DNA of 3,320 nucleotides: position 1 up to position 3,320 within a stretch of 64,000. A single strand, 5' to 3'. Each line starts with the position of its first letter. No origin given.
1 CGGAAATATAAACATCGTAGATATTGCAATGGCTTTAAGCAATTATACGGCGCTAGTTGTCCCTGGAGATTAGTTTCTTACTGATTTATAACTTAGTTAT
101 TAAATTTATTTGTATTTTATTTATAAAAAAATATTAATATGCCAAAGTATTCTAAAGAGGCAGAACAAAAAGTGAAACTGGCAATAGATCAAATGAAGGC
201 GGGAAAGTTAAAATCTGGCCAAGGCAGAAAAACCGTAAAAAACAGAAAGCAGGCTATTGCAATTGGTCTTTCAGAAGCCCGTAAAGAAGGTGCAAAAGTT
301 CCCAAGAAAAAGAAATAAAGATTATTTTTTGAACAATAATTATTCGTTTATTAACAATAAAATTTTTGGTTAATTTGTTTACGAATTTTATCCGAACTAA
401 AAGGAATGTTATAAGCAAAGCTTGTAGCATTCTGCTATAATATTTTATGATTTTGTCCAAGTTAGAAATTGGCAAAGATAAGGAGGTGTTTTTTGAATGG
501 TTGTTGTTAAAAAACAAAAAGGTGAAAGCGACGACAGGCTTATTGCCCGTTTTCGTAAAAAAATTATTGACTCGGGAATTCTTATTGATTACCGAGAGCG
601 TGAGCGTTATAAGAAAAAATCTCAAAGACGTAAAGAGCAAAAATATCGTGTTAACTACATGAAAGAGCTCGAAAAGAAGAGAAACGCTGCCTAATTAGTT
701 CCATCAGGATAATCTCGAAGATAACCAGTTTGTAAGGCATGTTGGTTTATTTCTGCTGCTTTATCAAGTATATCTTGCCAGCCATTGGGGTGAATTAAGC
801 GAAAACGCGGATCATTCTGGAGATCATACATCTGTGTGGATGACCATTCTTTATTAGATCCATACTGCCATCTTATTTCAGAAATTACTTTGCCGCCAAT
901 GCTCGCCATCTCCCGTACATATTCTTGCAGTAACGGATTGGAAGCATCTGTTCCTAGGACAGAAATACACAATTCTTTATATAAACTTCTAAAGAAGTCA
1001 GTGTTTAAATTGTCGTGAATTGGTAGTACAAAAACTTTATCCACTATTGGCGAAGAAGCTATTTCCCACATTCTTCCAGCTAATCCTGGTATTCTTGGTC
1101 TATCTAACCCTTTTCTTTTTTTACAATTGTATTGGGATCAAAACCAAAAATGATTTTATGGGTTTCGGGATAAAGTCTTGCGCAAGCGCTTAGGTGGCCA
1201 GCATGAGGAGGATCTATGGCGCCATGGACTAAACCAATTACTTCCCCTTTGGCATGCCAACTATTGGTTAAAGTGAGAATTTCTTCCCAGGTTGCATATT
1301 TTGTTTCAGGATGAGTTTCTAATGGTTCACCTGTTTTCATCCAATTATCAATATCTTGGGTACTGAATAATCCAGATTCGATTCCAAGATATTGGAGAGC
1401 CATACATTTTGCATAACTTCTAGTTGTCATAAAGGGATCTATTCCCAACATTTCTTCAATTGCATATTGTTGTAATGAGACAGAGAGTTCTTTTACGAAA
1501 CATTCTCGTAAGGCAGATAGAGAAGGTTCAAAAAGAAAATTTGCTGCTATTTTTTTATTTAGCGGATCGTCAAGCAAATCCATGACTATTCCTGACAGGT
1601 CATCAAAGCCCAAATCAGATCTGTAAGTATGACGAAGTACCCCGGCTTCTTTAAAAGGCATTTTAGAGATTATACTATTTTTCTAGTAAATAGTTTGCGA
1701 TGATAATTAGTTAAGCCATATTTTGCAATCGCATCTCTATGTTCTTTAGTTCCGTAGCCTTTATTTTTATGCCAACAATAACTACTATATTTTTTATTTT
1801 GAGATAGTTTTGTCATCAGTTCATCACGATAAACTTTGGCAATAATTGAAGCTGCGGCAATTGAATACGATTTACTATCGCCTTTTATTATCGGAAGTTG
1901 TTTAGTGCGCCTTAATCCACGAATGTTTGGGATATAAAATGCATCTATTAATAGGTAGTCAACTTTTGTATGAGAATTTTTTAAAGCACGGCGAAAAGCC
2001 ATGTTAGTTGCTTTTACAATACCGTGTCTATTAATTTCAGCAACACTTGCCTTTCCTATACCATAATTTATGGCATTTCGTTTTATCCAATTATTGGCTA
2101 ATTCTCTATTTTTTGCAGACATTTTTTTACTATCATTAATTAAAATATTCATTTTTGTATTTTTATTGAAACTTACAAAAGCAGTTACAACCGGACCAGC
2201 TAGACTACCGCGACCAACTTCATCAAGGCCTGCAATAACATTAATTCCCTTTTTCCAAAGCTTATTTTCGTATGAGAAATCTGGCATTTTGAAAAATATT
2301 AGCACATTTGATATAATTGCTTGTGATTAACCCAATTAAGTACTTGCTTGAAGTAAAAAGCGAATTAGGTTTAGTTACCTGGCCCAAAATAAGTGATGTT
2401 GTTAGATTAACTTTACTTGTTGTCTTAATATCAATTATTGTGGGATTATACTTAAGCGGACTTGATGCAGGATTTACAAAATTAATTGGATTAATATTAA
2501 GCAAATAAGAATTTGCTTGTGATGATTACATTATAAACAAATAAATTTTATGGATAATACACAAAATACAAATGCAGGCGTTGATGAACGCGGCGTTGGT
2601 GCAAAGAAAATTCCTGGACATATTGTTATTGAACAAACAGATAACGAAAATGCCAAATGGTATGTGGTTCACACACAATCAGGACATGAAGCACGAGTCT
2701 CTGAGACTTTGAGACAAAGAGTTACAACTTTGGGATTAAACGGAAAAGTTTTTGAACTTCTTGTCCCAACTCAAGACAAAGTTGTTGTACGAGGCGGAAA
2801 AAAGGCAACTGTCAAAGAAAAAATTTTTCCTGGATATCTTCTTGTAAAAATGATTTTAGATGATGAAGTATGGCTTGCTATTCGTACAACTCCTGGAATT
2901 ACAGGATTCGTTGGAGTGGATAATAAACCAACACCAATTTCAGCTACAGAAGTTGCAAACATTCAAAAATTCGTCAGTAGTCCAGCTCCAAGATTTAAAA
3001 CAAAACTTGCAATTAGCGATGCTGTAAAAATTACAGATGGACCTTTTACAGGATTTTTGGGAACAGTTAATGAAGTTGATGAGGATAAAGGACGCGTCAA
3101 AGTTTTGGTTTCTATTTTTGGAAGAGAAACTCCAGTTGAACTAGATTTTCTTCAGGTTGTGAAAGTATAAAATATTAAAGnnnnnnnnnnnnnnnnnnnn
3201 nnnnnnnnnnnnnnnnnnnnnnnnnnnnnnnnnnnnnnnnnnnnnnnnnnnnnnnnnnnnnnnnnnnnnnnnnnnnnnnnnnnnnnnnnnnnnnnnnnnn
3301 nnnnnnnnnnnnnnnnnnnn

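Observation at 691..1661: Nucleotidyltransferase gene interrupted by a +/-1 frameshift in a T7 (A7 on coding strand) homopolymer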

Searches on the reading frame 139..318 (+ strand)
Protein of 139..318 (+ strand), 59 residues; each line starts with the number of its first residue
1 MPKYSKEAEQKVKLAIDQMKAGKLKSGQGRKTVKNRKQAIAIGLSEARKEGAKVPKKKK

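Call 49: search_protein_families(library=pfam, proteins=[window:139-318:+], max_evalue=0.001)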
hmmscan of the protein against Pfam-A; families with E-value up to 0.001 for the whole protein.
window:139-318:+ (59 aa): 1 family
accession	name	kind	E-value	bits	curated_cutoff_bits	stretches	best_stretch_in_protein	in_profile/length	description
PF20106.4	DUF6496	-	6.6e-20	71.7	24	1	3-58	1-58/58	Family of unknown function (DUF6496)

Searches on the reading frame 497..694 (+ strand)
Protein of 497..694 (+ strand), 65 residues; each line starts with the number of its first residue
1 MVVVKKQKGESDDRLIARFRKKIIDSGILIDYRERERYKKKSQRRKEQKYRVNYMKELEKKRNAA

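Call 49: search_protein_families(library=pfam, proteins=[window:497-694:+], max_evalue=0.001)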
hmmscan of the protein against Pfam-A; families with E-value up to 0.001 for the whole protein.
window:497-694:+ (65 aa): 1 family
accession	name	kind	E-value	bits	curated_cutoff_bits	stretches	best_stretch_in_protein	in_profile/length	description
PF01165.25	Ribosomal_S21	-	1.8e-07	31.2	27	1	4-51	2-49/55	Ribosomal protein S21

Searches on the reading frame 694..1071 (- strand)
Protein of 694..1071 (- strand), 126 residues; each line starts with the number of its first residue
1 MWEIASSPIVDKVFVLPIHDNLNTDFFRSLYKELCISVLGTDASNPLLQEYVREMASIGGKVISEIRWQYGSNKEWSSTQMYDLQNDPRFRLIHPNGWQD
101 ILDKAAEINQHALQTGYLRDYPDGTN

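Call 4: search_protein_families(library=pfam, proteins=[window:694-1071:-], max_evalue=1)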
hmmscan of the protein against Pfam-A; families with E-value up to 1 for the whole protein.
seq(126 aa): 1 family
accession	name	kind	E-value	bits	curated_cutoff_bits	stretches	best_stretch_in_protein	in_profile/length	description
PF09235.17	SAM_Ste50p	-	0.051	14.3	21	1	34-69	14-47/75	Ste50p, sterile alpha motif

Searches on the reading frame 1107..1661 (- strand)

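Call 4: search_protein_families(library=pfam, proteins=[window:1107-1661:-], max_evalue=1)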
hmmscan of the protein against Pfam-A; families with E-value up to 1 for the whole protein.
seq(185 aa): 1 family
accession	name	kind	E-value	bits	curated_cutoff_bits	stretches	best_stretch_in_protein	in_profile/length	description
PF09506.15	Salt_tol_Pase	-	0.15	11.2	25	1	20-44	6-30/388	Glucosylglycerol-phosphate phosphatase (Salt_tol_Pase)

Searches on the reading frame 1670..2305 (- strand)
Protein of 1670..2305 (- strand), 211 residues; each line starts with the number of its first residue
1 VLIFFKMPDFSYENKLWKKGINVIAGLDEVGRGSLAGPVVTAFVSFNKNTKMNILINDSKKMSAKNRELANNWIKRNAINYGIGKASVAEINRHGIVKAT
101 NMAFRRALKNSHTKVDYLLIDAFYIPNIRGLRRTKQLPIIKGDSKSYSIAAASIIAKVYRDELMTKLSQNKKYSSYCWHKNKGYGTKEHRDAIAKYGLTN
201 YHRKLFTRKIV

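Call 49: search_protein_families(library=pfam, proteins=[window:1670-2305:-], max_evalue=0.001)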
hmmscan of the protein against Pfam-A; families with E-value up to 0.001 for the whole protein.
window:1670-2305:- (211 aa): 1 family
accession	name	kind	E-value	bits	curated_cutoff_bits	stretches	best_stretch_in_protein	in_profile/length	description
PF01351.25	RNase_HII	-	4.1e-37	128.5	25.8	1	25-208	1-198/199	Ribonuclease HII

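Call 54: find_homologous_proteins(query=window:1670-2287:-)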
Query window:1670-2287:- (205 aa): 8000 proteins with E <= 0.001 among 8000 candidates; the best 120 are listed.
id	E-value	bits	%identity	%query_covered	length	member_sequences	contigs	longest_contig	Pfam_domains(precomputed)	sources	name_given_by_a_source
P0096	9.4e-131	451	100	100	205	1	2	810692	PF01351.26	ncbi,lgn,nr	ncbi:MAG TPA: ribonuclease HII [Patescibacteria group bacterium]|nr:ribonuclease HII [Patescibacteri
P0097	5.8e-82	292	68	100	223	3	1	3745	PF01351.26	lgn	-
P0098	1.3e-79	284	65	100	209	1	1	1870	PF01351.26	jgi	-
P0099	3.9e-79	283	65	100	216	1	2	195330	PF01351.26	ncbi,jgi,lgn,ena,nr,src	ncbi:MAG TPA: ribonuclease HII [Patescibacteria group bacterium]|nr:ribonuclease HII [Patescibacteri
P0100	4.0e-79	283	63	99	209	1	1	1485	PF01351.26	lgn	-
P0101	6.4e-79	282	60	100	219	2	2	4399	PF01351.26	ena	-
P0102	6.9e-79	282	66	98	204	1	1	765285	PF01351.26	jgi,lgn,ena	-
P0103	1.2e-78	281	67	98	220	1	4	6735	PF01351.26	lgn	-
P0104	1.9e-78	281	62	98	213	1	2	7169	PF01351.26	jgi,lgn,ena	-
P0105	1.9e-78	281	67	98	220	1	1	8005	PF01351.26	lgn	-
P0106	1.9e-78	281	61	99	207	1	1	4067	PF01351.26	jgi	-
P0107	3.2e-78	280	63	98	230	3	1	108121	PF01351.26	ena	-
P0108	3.5e-78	280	62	100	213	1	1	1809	PF01351.26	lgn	-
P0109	4.5e-78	279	63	100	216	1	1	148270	PF01351.26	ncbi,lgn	-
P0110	8.2e-78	278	64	98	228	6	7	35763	PF01351.26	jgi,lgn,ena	jgi:ribonuclease HII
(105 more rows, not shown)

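Call 55: find_encoding_contigs(protein=P0097, flank=3000, max_places=2)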
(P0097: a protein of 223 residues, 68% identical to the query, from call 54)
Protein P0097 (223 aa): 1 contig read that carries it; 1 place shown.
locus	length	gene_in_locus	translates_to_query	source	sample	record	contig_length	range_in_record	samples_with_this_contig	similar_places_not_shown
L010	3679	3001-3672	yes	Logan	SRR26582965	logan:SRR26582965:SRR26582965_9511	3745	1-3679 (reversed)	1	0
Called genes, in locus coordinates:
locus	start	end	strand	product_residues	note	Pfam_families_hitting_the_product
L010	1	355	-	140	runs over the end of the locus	?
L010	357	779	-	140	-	PF03946:Ribosomal_L11_N, PF00298:Ribosomal_L11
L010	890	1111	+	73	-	-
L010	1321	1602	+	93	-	-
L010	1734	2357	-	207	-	PF02357:NusG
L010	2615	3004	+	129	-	-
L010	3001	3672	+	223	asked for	PF01351:RNase_HII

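Call 56: find_encoding_contigs(protein=P0099, flank=3000, max_places=2)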
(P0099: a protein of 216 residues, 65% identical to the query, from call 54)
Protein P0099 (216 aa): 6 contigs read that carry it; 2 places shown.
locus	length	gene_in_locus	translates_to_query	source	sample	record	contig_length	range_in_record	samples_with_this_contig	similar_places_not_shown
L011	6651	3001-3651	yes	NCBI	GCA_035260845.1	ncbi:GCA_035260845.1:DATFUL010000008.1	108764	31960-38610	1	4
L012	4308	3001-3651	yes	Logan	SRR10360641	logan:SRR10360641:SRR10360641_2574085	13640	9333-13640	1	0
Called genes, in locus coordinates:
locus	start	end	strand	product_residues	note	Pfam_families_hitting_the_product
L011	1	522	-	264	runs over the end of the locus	PF00687:Ribosomal_L1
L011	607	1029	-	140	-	PF03946:Ribosomal_L11_N, PF00298:Ribosomal_L11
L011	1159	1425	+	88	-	-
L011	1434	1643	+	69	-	-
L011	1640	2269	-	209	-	PF02357:NusG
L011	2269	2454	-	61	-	PF00584:SecE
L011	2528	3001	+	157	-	-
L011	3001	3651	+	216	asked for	PF01351:RNase_HII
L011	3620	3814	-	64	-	PF01165:Ribosomal_S21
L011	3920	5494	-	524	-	-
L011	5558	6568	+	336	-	PF01370:Epimerase, PF04321:RmlD_sub_bind, PF05368:NmrA (weak), PF16363:GDP_Man_Dehyd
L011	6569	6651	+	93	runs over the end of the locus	-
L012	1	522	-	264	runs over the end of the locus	PF00687:Ribosomal_L1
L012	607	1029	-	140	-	PF03946:Ribosomal_L11_N, PF00298:Ribosomal_L11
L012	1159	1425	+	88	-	-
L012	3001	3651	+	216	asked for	PF01351:RNase_HII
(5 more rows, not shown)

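Call 57: find_encoding_contigs(protein=P0102, flank=3000, max_places=2)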
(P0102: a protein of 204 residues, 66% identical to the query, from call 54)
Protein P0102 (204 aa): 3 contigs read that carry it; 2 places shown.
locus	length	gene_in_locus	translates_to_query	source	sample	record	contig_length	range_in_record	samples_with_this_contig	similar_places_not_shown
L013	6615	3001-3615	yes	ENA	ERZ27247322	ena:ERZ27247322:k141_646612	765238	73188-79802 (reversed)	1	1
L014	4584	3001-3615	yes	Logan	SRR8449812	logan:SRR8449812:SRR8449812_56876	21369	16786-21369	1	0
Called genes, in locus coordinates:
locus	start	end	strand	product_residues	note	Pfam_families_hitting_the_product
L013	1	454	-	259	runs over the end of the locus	PF00687:Ribosomal_L1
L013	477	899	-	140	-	PF03946:Ribosomal_L11_N, PF00298:Ribosomal_L11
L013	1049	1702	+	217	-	-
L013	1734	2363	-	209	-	PF02357:NusG, PF00467:KOW (faint)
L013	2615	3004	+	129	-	-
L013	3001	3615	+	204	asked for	PF01351:RNase_HII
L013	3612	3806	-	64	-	PF01165:Ribosomal_S21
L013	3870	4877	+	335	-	PF01370:Epimerase, PF04321:RmlD_sub_bind, PF05368:NmrA (weak), PF13460:NAD_binding_10 (faint), PF16363:GDP_Man_Dehyd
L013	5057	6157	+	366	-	PF07690:MFS_1 (weak)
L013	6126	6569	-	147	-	PF01467:CTP_transf_like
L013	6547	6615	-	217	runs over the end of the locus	PF00625:Guanylate_kin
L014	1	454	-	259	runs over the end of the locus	PF00687:Ribosomal_L1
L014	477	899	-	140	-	PF03946:Ribosomal_L11_N, PF00298:Ribosomal_L11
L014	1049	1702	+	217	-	-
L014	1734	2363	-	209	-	PF02357:NusG, PF00467:KOW (faint)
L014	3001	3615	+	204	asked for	PF01351:RNase_HII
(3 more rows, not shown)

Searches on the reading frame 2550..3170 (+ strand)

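Call 49: search_protein_families(library=pfam, proteins=[window:2550-3170:+], max_evalue=0.001)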
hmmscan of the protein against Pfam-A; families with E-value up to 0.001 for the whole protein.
window:2550-3170:+ (206 aa): 3 families
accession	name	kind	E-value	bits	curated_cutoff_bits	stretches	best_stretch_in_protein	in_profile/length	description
PF02357.24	NusG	-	6.4e-27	94.4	22.2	1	36-138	2-92/93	Transcription termination factor nusG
PF00467.35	KOW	-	6.7e-08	32.5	22.3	1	157-185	3-31/32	KOW motif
PF23290.1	KOW5_SPT5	-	0.00055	19.8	27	0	155-183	2-30/46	Transcription elongation factor SPT5, fifth KOW domain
